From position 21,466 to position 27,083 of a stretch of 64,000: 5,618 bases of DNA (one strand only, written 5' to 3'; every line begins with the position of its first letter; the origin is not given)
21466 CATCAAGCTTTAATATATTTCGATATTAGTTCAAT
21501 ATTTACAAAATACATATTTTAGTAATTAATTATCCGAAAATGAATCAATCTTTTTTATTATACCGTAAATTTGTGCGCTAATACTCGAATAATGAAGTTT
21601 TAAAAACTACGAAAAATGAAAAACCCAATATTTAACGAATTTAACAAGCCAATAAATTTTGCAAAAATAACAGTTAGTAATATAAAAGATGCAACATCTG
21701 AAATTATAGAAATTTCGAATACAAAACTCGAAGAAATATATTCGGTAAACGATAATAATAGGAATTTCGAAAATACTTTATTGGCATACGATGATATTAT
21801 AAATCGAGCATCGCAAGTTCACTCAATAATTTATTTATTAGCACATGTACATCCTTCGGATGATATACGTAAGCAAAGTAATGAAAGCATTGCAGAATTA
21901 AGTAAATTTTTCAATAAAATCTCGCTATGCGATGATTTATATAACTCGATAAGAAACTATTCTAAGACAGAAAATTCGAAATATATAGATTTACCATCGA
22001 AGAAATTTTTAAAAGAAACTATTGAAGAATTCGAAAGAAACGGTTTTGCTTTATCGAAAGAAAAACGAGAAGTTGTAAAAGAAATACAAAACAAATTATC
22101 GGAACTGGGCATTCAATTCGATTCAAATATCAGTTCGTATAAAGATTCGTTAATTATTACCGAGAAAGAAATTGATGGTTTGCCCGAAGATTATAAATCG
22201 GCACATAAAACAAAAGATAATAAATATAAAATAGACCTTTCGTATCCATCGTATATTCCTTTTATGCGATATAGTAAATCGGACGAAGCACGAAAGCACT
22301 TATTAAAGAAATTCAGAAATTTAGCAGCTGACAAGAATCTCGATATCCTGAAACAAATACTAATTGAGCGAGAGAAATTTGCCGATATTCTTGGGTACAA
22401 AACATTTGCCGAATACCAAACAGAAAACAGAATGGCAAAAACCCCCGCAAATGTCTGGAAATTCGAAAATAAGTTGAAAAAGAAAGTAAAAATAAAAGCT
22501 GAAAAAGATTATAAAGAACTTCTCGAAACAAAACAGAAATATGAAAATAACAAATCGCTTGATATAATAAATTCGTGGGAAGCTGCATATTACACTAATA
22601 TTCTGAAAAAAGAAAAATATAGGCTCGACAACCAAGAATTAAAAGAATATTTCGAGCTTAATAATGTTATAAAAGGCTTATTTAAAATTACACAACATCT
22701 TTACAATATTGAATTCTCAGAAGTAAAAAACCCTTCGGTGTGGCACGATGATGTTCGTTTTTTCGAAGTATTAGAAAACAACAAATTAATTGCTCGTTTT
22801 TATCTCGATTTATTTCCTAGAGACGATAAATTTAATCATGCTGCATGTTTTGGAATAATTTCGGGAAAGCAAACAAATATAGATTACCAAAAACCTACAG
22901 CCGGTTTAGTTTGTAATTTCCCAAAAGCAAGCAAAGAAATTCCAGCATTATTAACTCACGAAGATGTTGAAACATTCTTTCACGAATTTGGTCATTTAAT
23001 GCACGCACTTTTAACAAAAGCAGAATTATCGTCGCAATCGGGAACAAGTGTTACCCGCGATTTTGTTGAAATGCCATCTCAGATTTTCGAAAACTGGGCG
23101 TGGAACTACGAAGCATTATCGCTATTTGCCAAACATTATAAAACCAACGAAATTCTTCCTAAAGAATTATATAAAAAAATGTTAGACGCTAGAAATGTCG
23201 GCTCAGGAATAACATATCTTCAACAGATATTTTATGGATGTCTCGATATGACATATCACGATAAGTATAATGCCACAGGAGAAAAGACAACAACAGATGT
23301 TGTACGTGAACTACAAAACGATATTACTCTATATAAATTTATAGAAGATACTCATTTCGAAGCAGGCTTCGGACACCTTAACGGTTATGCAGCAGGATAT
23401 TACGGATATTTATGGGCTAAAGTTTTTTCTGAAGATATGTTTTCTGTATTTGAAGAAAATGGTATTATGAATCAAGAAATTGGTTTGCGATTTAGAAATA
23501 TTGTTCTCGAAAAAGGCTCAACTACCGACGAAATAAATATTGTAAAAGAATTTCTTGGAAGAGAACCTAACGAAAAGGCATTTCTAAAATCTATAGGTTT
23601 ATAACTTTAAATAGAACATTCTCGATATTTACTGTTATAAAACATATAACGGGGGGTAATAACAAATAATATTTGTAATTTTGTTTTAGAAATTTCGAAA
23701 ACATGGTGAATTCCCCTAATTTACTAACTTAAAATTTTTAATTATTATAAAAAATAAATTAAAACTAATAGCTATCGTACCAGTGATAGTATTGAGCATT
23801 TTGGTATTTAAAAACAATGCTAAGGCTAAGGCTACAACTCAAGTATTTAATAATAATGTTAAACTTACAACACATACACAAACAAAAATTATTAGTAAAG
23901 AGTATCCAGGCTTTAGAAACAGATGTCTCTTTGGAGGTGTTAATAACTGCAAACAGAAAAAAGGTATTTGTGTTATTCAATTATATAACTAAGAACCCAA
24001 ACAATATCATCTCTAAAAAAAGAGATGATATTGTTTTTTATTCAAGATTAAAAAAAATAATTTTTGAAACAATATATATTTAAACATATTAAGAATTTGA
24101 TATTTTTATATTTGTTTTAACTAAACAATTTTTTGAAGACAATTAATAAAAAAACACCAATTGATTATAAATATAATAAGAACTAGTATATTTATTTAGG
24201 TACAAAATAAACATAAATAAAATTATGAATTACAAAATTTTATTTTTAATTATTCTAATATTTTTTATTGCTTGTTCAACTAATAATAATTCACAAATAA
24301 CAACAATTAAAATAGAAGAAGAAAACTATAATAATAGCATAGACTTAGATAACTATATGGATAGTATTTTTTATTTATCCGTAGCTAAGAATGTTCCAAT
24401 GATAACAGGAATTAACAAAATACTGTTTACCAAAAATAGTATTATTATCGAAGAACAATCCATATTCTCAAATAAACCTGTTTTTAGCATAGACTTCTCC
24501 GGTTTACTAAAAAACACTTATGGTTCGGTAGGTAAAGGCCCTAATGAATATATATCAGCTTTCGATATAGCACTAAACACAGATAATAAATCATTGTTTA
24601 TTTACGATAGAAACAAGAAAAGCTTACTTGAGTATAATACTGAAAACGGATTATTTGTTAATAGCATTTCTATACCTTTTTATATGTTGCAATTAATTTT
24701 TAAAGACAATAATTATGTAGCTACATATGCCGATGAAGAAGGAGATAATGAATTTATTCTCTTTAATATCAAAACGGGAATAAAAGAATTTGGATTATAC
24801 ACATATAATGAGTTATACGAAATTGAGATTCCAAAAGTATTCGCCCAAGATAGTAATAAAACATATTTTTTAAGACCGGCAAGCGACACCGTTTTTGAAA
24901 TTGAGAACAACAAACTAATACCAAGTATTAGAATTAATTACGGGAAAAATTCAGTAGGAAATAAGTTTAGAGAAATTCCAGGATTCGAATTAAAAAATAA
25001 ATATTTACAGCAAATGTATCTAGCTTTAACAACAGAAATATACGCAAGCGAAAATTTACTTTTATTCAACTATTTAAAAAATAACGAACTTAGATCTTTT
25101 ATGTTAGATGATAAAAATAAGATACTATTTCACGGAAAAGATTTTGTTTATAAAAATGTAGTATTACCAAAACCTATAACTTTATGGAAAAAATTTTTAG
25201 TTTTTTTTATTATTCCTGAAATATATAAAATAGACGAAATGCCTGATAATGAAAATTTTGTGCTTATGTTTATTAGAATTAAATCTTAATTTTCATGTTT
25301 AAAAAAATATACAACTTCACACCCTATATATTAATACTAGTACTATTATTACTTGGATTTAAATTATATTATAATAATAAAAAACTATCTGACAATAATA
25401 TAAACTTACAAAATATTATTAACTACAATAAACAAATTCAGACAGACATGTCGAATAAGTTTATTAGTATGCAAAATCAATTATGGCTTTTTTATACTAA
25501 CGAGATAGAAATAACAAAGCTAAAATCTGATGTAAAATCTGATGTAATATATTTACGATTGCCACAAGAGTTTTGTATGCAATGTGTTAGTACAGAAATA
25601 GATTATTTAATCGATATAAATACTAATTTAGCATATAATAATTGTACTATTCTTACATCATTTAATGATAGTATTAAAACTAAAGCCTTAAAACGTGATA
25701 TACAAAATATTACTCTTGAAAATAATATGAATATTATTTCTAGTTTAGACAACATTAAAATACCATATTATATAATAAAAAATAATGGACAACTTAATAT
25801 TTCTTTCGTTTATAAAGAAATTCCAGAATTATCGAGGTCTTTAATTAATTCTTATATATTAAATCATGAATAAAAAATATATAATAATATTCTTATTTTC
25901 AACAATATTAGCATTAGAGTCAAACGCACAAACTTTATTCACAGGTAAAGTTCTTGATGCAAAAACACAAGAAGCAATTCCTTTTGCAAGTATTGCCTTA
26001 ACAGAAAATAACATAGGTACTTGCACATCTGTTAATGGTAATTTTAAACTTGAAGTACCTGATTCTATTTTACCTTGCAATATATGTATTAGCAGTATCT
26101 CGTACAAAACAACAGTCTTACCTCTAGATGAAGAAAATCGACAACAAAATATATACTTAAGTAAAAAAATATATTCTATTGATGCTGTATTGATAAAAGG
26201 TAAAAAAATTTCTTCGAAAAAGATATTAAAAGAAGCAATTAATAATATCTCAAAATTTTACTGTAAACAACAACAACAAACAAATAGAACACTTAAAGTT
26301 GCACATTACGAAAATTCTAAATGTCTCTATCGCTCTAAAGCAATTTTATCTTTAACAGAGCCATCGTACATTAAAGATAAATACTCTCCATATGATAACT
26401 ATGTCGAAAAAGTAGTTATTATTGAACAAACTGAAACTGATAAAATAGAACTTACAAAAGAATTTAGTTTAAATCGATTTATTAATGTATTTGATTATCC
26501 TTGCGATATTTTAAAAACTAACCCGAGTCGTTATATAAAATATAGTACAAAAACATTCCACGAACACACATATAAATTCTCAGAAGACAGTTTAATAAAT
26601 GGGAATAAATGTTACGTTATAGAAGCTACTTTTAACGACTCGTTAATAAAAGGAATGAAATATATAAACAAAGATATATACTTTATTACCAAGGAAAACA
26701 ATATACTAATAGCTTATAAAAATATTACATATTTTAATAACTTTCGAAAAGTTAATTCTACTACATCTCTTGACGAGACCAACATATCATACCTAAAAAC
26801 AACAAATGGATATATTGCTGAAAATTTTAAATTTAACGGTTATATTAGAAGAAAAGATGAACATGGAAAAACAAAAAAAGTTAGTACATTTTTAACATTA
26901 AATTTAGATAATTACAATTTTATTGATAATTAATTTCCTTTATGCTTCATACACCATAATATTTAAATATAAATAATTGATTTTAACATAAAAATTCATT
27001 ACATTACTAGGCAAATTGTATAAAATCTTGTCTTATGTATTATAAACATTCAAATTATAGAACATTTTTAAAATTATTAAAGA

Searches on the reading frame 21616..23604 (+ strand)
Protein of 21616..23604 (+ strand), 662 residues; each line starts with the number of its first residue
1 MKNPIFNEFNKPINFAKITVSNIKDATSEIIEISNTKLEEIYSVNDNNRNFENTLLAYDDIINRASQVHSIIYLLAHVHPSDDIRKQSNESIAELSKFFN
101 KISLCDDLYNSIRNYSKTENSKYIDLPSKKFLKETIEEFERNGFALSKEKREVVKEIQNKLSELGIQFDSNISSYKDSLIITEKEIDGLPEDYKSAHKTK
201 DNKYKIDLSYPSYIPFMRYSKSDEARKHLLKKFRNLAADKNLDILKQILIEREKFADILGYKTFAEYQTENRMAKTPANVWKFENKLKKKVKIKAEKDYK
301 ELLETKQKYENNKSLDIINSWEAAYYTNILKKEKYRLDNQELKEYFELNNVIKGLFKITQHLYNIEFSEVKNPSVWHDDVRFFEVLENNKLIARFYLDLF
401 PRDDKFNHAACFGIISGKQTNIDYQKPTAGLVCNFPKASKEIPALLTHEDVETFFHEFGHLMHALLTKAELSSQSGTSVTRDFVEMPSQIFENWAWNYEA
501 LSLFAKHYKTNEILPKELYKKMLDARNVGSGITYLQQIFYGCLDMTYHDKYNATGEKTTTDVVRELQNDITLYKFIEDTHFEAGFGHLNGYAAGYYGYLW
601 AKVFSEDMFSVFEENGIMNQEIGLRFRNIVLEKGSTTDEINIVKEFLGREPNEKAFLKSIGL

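Call 9: search_protein_families(library=pfam, proteins=[window:21616-23604:+], max_evalue=0.001)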
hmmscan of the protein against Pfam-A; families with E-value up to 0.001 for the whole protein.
window:21616-23604:+ (662 aa): 2 families
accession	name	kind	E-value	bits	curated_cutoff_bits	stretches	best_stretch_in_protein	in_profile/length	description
PF01432.26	Peptidase_M3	-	5.9e-129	431.8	27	1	216-661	1-456/457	Peptidase family M3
PF19310.4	TOP_N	-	3.7e-07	30.4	27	1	48-151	20-123/123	Neurolysin/Thimet oligopeptidase, N-terminal domain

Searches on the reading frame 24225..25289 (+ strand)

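Call 13: search_protein_families(library=pfam, proteins=[window:24225-25289:+], max_evalue=0.0001)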
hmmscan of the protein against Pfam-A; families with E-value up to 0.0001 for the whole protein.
window:24225-25289:+ (354 aa): 1 family
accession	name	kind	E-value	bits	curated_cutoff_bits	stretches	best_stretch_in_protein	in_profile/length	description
PF17170.10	DUF5128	-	1.3e-13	51.2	22.9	1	21-303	6-293/321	6-bladed beta-propeller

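Call 75: search_protein_families(library=ncbifam, proteins=[window:24225-25289:+], max_evalue=0.01)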
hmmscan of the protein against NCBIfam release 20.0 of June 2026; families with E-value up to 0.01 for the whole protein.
window:24225-25289:+ (354 aa): 0 families

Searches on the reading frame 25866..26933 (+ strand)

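Call 13: search_protein_families(library=pfam, proteins=[window:25866-26933:+], max_evalue=0.0001)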
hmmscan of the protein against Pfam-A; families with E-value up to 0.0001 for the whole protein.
window:25866-26933:+ (355 aa): 2 families
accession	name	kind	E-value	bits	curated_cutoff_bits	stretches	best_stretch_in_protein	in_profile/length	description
PF13715.12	CarbopepD_reg_2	-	7.8e-13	48.7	32.2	1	26-109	2-87/88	CarboxypepD_reg-like domain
PF23591.1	CILP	-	3.3e-05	24.2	27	1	21-67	3-48/90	Cartilage intermediate layer protein 1-like domain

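Call 75: search_protein_families(library=ncbifam, proteins=[window:25866-26933:+], max_evalue=0.01)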
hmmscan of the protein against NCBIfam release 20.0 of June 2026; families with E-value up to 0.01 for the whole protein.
window:25866-26933:+ (355 aa): 1 family
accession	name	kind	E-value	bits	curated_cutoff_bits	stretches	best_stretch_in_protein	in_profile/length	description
TIGR04056.1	OMP_RagA_SusC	subfamily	3.3e-12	45.6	368.25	1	26-140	4-113/981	SusC/RagA family TonB-linked outer membrane protein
